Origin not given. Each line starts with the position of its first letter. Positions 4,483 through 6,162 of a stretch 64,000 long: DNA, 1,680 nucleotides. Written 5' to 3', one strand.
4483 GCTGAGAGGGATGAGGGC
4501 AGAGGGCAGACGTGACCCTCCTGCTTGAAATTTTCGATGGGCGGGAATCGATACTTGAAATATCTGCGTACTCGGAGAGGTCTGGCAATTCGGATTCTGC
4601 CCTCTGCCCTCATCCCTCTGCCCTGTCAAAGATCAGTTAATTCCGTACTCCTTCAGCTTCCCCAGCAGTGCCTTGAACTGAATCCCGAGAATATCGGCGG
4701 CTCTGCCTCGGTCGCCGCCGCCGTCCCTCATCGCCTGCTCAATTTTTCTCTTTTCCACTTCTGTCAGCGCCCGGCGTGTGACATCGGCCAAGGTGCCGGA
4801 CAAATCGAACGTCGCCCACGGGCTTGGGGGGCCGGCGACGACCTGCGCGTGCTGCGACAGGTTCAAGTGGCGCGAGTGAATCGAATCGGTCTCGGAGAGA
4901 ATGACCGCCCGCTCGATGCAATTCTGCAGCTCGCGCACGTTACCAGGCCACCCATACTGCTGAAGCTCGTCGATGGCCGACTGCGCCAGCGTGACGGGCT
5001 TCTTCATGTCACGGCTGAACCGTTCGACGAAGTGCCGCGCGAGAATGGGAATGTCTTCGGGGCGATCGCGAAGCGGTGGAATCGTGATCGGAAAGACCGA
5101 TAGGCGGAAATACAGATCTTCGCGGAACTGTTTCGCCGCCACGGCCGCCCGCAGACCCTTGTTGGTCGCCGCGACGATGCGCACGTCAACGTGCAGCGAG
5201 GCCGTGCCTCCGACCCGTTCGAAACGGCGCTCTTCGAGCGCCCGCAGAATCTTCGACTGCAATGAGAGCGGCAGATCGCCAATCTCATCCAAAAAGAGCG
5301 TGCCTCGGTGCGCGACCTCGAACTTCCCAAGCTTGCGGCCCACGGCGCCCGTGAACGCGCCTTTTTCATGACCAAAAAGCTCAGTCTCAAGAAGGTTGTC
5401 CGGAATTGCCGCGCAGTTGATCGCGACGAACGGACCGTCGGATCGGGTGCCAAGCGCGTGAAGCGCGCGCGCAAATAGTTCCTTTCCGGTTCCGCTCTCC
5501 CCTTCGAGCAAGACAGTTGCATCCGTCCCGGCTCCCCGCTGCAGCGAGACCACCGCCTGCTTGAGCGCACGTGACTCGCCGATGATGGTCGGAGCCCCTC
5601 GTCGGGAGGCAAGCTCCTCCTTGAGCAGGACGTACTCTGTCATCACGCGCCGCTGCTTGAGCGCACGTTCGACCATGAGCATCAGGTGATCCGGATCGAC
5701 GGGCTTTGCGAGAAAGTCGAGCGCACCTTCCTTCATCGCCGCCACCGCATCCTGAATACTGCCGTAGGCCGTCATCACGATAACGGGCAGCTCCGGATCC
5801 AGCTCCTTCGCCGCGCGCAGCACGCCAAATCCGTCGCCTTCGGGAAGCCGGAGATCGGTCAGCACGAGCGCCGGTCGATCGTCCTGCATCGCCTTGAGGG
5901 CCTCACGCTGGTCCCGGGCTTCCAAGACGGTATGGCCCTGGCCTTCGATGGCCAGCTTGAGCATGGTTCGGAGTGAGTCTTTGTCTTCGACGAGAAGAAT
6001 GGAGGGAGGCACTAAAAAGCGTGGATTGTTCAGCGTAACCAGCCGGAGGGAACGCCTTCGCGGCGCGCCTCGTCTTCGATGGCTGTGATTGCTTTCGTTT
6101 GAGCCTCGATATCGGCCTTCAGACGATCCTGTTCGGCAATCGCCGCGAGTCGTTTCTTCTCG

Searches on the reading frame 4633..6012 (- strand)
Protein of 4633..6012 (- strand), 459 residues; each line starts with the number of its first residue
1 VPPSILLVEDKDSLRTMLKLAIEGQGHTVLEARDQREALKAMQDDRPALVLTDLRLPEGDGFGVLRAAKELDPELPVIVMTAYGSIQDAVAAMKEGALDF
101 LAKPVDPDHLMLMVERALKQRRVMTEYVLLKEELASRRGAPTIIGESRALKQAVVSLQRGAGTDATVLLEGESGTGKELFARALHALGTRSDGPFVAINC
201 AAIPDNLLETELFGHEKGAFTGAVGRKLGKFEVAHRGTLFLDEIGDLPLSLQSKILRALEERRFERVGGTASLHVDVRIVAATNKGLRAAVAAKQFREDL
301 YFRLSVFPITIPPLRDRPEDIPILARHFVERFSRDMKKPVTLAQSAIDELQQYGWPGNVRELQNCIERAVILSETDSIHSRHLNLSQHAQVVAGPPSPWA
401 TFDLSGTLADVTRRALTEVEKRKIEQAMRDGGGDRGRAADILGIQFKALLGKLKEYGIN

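Call 37: search_protein_families(library=pfam, max_evalue=0.001, proteins=[window:4633-6012:-])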
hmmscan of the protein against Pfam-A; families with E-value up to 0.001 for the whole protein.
window:4633-6012:- (459 aa): 7 families
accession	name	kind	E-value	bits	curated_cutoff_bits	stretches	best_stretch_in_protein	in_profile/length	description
PF00158.32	Sigma54_activat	-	6.5e-69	231.4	20.2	1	143-309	1-167/168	Sigma-54 interaction domain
PF00072.30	Response_reg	-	1.4e-26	93.2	30.2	1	5-114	1-110/111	Response regulator receiver domain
PF25601.1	AAA_lid_14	-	8.8e-26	90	27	1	315-388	1-75/87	AAA+ ATPase lid domain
PF14532.12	Sigma54_activ_2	-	1.2e-19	71.3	25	1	145-314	2-138/138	Sigma-54 interaction domain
PF02954.25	HTH_8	-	8.3e-09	35.5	22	1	416-456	2-42/42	Bacterial regulatory protein, Fis family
PF07728.20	AAA_5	-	3e-06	27.7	22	1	167-286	2-124/139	AAA domain (dynein-related subfamily)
PF01078.27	Mg_chelatase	-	9e-06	25.7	20.3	0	226-286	97-159/207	Magnesium chelatase, subunit ChlI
